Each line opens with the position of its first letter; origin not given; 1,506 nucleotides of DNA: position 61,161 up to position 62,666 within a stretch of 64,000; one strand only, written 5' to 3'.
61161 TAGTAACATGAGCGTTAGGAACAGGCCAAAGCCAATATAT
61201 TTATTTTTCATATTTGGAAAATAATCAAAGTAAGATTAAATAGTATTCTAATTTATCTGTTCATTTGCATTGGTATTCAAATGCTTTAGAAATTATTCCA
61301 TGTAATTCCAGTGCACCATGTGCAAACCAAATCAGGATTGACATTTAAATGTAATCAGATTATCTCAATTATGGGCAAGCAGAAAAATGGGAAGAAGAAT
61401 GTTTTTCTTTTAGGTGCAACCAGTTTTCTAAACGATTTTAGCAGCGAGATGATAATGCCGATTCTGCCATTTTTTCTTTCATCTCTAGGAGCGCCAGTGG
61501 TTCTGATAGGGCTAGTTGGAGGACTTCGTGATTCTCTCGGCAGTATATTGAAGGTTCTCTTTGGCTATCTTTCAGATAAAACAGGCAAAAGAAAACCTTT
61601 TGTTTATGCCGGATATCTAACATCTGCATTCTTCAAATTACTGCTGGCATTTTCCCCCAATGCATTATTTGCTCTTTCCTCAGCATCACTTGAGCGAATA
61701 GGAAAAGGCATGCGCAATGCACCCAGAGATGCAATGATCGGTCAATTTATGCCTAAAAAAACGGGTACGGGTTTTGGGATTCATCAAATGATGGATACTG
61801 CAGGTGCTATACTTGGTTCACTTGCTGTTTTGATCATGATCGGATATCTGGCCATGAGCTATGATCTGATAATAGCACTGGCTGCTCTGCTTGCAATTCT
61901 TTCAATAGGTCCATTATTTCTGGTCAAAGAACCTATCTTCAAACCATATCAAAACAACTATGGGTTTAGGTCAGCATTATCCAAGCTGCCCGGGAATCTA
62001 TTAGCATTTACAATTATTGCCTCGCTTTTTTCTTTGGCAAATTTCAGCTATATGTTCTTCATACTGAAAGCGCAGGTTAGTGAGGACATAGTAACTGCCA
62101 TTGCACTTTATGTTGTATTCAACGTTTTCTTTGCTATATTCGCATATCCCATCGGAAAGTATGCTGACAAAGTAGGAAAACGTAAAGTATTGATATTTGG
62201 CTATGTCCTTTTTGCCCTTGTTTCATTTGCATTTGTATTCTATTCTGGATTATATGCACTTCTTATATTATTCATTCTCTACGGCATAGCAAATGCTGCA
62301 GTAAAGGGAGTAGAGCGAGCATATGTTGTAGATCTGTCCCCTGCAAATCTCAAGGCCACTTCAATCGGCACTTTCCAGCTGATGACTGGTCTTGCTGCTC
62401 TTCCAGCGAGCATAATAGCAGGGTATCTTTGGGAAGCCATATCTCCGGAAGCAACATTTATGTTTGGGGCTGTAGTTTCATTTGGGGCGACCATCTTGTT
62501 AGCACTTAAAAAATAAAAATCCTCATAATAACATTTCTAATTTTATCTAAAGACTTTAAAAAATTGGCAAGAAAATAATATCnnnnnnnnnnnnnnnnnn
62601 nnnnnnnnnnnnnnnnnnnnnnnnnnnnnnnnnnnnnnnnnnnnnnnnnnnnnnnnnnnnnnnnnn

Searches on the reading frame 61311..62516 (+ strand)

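Call 80: search_protein_families(library=pfam, proteins=[window:61311-62516:+])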
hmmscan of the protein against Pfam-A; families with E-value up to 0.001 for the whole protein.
window:61311-62516:+ (401 aa): 2 families
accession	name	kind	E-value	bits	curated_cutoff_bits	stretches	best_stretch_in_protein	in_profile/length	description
PF07690.21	MFS_1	-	1.7e-37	129.6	33.4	2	36-251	3-225/347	Major Facilitator Superfamily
PF12832.13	MFS_1_like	-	4.5e-08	33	25.2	1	48-385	18-373/373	MFS_1 like family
